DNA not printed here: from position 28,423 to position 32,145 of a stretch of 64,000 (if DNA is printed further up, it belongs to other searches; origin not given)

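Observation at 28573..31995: Giant 1140-aa acidic low-complexity protein with (SD)n tract and SWIM zinc finger at the head of the late region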

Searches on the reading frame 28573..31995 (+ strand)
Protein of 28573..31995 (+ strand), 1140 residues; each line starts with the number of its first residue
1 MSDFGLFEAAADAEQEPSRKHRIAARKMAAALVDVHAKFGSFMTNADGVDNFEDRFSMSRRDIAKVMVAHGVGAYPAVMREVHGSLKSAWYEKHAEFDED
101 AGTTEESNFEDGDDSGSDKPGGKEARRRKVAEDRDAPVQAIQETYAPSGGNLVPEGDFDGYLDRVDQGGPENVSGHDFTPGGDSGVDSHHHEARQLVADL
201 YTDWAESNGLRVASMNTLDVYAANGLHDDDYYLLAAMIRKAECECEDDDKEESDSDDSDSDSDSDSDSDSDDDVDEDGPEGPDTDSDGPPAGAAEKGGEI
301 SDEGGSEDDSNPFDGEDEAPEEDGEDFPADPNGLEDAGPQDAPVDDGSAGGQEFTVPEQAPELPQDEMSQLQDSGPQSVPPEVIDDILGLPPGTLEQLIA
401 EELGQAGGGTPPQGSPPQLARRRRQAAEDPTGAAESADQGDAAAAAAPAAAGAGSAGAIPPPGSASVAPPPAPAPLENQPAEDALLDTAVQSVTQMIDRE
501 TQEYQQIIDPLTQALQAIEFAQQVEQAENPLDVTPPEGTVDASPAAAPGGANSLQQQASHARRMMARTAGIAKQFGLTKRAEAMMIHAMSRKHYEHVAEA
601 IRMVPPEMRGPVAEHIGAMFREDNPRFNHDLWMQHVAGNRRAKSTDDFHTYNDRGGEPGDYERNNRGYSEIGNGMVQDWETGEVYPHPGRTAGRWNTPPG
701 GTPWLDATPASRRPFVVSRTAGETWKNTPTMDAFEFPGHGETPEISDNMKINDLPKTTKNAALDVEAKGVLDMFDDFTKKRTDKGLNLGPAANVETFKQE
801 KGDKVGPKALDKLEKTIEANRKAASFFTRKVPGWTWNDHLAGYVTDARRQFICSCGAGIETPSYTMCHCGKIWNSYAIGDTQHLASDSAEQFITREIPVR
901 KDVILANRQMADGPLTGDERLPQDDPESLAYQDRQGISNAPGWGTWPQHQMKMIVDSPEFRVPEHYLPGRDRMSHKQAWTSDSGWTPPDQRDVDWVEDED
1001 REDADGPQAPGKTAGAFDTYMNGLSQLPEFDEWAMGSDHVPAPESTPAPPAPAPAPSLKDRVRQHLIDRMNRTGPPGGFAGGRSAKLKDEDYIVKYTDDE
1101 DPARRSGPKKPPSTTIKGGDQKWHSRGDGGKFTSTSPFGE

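Call 4: search_protein_families(library=pfam, proteins=[window:28573-31995:+], max_evalue=0.1)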
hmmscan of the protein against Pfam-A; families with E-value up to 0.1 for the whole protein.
window:28573-31995:+ (1140 aa): 0 families

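Call 5: search_protein_families(library=phrogs, proteins=[window:28573-31995:+], max_evalue=0.01)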
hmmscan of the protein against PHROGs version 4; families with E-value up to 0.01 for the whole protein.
window:28573-31995:+ (1140 aa): 1 family
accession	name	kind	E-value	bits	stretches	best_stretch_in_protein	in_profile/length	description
phrog_2922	-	unknown function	0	2413.6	2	189-1139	285-1236/1237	-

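Call 14: find_homologous_proteins(query=window:28573-31992:+, max_evalue=0.001)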
Query window:28573-31992:+ (1140 aa): 77 proteins with E <= 0.001 among 8000 candidates.
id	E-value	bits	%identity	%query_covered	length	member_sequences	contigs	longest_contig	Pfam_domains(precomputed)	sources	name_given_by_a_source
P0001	0.0e+0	2558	99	83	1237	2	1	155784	-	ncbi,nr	ncbi:hypothetical protein SEA_JESSIBETH14_87 [Mycobacterium phage Jessibeth14]|nr:hypothetical prote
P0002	0.0e+0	2043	80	100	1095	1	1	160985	-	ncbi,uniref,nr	ncbi:hypothetical protein BI081_gp258 [Mycobacterium phage Tonenili]|uniref:Uncharacterized protein 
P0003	0.0e+0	1027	44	100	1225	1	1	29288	-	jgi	-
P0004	2.2e-296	1005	51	56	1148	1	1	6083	-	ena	-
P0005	2.7e-293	995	57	49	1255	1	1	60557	-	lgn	-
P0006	9.6e-293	993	49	58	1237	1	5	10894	-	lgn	-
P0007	2.5e-287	975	45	100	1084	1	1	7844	-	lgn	-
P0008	3.5e-271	921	62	27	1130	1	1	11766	-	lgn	-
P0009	1.2e-249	850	43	38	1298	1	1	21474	-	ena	-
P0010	3.9e-181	623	38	32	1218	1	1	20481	-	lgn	-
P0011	1.6e-180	621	38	37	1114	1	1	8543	-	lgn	-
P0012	6.2e-179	616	45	41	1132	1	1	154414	-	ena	-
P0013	1.2e-178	615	46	42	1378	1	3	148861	-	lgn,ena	-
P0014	9.1e-175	602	42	42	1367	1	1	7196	-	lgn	-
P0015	3.1e-172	594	44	40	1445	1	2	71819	-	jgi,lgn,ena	jgi:hypothetical protein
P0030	3.9e-161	557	73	8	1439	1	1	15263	PF26832.1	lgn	-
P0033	1.2e-159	552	73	10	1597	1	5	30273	PF26832.1,PF24623.3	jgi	-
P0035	9.5e-158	546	39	41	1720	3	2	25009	-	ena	-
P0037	1.1e-157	546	35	34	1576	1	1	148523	PF24623.3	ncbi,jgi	jgi:hypothetical protein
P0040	1.9e-157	545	38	32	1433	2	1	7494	PF26832.1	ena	-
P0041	5.7e-157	543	29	52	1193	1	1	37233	-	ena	-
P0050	3.4e-152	527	38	80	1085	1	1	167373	-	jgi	jgi:hypothetical protein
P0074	8.8e-109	384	45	19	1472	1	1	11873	PF01476.27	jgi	-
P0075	5.2e-108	381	48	25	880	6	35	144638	-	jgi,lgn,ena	-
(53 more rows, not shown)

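Call 16: search_protein_families(library=pfam, proteins=[P0033, P0037, P0074, P0030, P0040, P0035], max_evalue=0.01)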
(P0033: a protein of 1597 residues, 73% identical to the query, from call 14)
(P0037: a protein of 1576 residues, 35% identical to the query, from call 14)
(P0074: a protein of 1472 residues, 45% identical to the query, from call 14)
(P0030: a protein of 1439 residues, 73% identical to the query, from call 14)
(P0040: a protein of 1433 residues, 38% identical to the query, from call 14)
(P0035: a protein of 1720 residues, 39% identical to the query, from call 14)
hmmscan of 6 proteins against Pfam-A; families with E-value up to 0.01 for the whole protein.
P0033 (1597 aa): 1 family
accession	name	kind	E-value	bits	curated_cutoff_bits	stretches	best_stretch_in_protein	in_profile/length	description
PF24623.2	Phage_zn_bind_8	-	1.3e-06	28.5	24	1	509-552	3-41/57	Putative DNA-binding phage zinc finger domain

P0037 (1576 aa): 1 family
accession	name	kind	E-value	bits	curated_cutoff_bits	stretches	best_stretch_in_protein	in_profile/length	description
PF24623.2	Phage_zn_bind_8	-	1.5e-06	28.3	24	1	522-565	3-41/57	Putative DNA-binding phage zinc finger domain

P0074 (1472 aa): 1 family
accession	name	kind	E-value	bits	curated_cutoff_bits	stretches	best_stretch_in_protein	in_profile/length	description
PF01476.26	LysM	-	5.1e-06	26.8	20.9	1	517-571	1-43/43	LysM domain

P0030 (1439 aa): 0 families

P0040 (1433 aa): 0 families

P0035 (1720 aa): 0 families
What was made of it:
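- Some homologs carry inserted LysM or phage zinc-finger domains (call 16). Some homologs carry a 'putative DNA-binding phage zinc finger' insertion (call 16).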

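Call 21: search_solved_structures(query=A2, max_evalue=1, show_alignments=2)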
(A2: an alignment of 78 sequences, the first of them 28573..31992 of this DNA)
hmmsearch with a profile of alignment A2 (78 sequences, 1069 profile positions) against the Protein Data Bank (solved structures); distinct sequences matched with E-value up to 1: 2.
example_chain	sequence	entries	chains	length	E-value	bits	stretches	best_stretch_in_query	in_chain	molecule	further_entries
3cx5_F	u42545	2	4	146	0.18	13.4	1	247-309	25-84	Cytochrome b-c1 complex subunit 6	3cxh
6giq_F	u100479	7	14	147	0.18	13.4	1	247-309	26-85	QCR6 isoform 1 | Cytochrome b-c1 complex subunit 6 | CYTOCHROME B-C1 COMPLEX SUBUNIT 6; SYNONYM: COMPLEX III SUBUNIT 6,COMPLEX III SUBUNIT VI,C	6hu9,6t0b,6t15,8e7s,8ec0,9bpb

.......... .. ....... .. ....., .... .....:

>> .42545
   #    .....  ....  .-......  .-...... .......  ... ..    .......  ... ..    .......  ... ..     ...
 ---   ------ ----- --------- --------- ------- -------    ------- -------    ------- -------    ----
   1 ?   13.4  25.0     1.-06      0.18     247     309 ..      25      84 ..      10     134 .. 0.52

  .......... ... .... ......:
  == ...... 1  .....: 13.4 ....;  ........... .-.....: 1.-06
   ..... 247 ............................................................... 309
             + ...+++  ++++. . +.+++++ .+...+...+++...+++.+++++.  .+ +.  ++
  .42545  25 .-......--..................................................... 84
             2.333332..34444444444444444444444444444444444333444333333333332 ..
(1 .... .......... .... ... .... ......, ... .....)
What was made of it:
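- On DNA-mimic anti-restriction proteins (Ocr, ArdA type): The only PDB profile match is an acidic low-complexity stretch of cytochrome bc1 subunit 6 (E = 0.18, call 21).
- Tried and rejected: A PDB profile search found only an acidic low-complexity match (call 21).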

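Call 22: find_encoding_contigs(protein=P0050, flank=10000, max_places=2)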
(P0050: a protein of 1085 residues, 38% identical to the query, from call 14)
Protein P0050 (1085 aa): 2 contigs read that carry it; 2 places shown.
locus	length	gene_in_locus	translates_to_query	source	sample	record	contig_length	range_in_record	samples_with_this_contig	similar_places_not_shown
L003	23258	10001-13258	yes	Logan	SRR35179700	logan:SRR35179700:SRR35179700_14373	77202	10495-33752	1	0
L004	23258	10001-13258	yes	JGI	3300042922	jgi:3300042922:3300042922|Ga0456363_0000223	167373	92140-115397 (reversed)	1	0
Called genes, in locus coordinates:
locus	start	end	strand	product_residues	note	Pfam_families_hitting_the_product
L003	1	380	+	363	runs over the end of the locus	PF13521:AAA_28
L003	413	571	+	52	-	-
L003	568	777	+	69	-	-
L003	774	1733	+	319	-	PF19563:DUF6085 (weak)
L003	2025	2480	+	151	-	-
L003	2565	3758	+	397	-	-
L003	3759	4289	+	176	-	PF23883:DUF7236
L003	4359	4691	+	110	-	PF05305:DUF732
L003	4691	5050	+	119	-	-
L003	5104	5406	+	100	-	-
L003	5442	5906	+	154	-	-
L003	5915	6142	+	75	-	-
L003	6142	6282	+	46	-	-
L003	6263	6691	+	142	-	-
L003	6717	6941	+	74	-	PF00462:Glutaredoxin, PF05768:Glrx-like (weak)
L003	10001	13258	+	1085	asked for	-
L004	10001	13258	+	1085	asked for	-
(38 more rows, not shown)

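Call 35: predict_structure(alignment_id=A2)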
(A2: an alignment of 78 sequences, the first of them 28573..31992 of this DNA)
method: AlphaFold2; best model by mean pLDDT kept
length: 1140 residues; sequences in the alignment: 78
mean_pLDDT: 56.1   pTM: 0.29
mean pLDDT of the five models: 56.1, 56.0, 54.6, 54.0, 53.3
residues with pLDDT >= 90: 121; 70-90: 283; 50-70: 127; < 50: 609
segments of 3 or more residues with pLDDT < 50: 1-5, 102-104, 106-158, 167-187, 245-364, 373-378, 404-415, 417-460, 462-481, 529-552, 640-672, 687-766, 823-826, 907-1055, 1073-1101
pLDDT, mean of each block of 10 residues (from residue 1): 55 81 90 96 94 96 96 92 95 76 46 39 34 32 31 45 50 40 46 87 92 89 89 92 54 36 35 36 36 35 34 35 37 41 32 39 54 47 72 73 47 38 35 29 28 31 38 38 65 84 80 80 61 41 43 63 81 83 79 81 86 89 84 77 38 34 36 59 53 31 31 29 34 41 41 39 50 84 76 82 81 75 55 86 89 89 86 87 67 84 48 31 35 33 36 35 31 30 32 39 43 33 32 32 35 55 73 41 31 37 59 56 65 55
secondary structure, 60 per line:
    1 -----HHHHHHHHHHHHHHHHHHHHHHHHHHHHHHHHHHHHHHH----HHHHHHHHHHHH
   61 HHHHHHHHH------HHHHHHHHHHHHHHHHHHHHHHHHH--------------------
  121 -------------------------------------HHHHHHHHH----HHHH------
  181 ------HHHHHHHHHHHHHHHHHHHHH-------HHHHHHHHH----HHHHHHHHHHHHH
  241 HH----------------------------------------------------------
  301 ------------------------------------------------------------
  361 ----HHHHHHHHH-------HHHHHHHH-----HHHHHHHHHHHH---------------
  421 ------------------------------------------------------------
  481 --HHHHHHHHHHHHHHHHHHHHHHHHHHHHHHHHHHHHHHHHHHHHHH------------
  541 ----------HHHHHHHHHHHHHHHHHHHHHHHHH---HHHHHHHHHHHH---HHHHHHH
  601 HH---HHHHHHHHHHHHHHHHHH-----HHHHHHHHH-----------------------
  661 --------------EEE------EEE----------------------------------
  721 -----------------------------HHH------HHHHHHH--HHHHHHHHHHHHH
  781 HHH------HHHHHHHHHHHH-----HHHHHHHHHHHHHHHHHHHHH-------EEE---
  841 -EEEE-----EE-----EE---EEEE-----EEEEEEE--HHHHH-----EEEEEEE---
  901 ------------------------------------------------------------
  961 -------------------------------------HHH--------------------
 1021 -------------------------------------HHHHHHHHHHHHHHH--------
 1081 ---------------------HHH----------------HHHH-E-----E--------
elements in order (helices of 4 or more, strands of 3 or more residues): H6-44 H49-69 H76-100 H158-166 H171-174 H187-207 H215-223 H228-242 H365-373 H381-388 H394-405 H483-528 H551-575 H579-590 H594-602 H606-623 H629-637 E675-677 E684-686 H759-765 H768-783 H790-801 H807-827 E835-837 E842-845 E863-866 E872-878 H881-885 E891-897 H1058-1072 H1121-1124
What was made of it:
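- On P-loop NTPase (Walker A): Residues 907-1055 all have pLDDT below 50 with no secondary structure (call 35).
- On DNA-mimic anti-restriction proteins (Ocr, ArdA type): The acidic tract has pLDDT below 50 (call 35).
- On Methyltransferase (annotation in some records): The model has no Rossmann-like domain (call 35).
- Checked: 609 of 1140 residues have pLDDT below 50 (call 35).
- Sites 22 and 567 lie inside confidently predicted helices (call 35). The tract is predicted disordered, not a folded DNA-shaped surface (call 35). No Rossmann-type domain appears in the model (call 35).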

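Call 38: fold_search(model_id=the predicted structure, library=pdb)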
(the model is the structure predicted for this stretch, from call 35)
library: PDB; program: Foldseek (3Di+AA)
matches with E <= 10: 18; with E <= 0.001: 0
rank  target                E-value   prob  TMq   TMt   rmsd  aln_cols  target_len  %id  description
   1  3d5l_B                4.3e+00  0.06  0.04  0.15  10.1        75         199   15  Crystal structure of regulatory protein RecX (released 2008-06-10)
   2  2mx8_MODEL_1_A        5.4e+00  0.11  0.05  0.31   5.8       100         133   20  NMR structure of N-terminal domain from A. ventricosus minor ampullate spidroin (MiSp) at pH 7.2 (released 2015-08-19)
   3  4mu5                  7.1e+00  0.09  0.05  0.27  12.6        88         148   11  Crystal structure of murine neuroglobin mutant M144W (released 2014-06-18)
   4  6h6j                  7.1e+00  0.08  0.05  0.25  15.0        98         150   14  Carbomonoxy murine neuroglobin Gly-loop mutant (released 2019-04-10)
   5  5wlc_LR               7.5e+00  0.05  0.04  0.06  11.6       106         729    8  The complete structure of the small subunit processome (released 2017-09-27)
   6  9k83_A                8.0e+00  0.08  0.04  0.20  12.5        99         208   11  Cryo-EM structure of designed zinc-induced filament Fiber-n6-Zn1-HEHE-43 (released 2025-10-29)
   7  6pby_A                8.0e+00  0.06  0.03  0.06  15.0        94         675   13  Single particle cryo-EM structure of the voltage-gated K+ channel Eag1 3-13 deletion mutant bound to calmodulin (confo (released 2019-09-18)
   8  9n6z_NB               8.4e+00  0.01  0.04  0.12  59.5       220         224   13  SSU processome maturation and disassembly, State D (released 2025-11-05)
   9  3fbz_D                8.9e+00  0.07  0.04  0.29  14.8       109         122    7  Crystal structure of ORF140 of the archaeal virus Acidianus Filamentous Virus 1 (AFV1) (released 2009-11-10)
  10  3fwc_P                8.9e+00  0.06  0.04  0.33  15.0        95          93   12  Sac3:Sus1:Cdc31 complex (released 2009-04-14)
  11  7zn7_D                8.9e+00  0.03  0.04  0.20  15.5       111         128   11  Cryo-EM structure of RCMV-E E27 bound to human DDB1 (deltaBPB) and rat STAT2 CCD (released 2022-11-09)
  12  7ung_LB               9.4e+00  0.06  0.04  0.10   7.4        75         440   16  48-nm repeat of the human respiratory doublet microtubule (released 2022-10-05)
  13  8j2x                  9.4e+00  0.04  0.06  0.16  10.5       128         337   12  Saccharothrix syringae photocobilins protein, light state (released 2024-04-10)
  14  9rxe_MODEL_1_A        9.4e+00  0.04  0.04  0.29  16.8       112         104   12  Solution structure of the HR1c domain of human PKN1 (released 2025-12-31)
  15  8xo1_A                9.4e+00  0.03  0.04  0.09  12.2        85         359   20  Human KCNQ2-CaM in complex with QO-83 (released 2025-01-01)
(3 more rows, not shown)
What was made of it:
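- On DNA-mimic anti-restriction proteins (Ocr, ArdA type): Foldseek against PDB finds nothing (call 38).
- Tried and rejected: Foldseek against PDB gave a best E of 4.3 (call 38).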

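Call 39: find_encoding_contigs(protein=P0075, flank=10000, max_places=2)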
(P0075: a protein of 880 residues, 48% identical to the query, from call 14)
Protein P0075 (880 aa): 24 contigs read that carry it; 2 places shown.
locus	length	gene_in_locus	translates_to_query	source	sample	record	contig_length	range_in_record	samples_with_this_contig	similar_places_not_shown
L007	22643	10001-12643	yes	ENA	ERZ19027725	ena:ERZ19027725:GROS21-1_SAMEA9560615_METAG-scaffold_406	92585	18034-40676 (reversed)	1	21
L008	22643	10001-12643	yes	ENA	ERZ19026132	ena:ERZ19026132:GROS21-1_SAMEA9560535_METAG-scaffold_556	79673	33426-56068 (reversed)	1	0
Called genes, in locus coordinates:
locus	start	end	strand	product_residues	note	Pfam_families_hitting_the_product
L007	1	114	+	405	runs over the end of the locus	-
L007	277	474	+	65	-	-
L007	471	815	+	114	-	PF05305:DUF732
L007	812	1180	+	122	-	PF24238:CDGP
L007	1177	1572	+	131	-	-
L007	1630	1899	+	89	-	-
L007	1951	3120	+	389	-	-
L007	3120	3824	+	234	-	-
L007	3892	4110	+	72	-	-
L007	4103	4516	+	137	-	-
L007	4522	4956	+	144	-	-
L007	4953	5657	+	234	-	PF00112:Peptidase_C1 (faint)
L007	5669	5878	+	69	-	-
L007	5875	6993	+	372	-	PF00462:Glutaredoxin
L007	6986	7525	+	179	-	PF07463:NUMOD4 (weak), PF13392:HNH_3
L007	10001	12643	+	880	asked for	-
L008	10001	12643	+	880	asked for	-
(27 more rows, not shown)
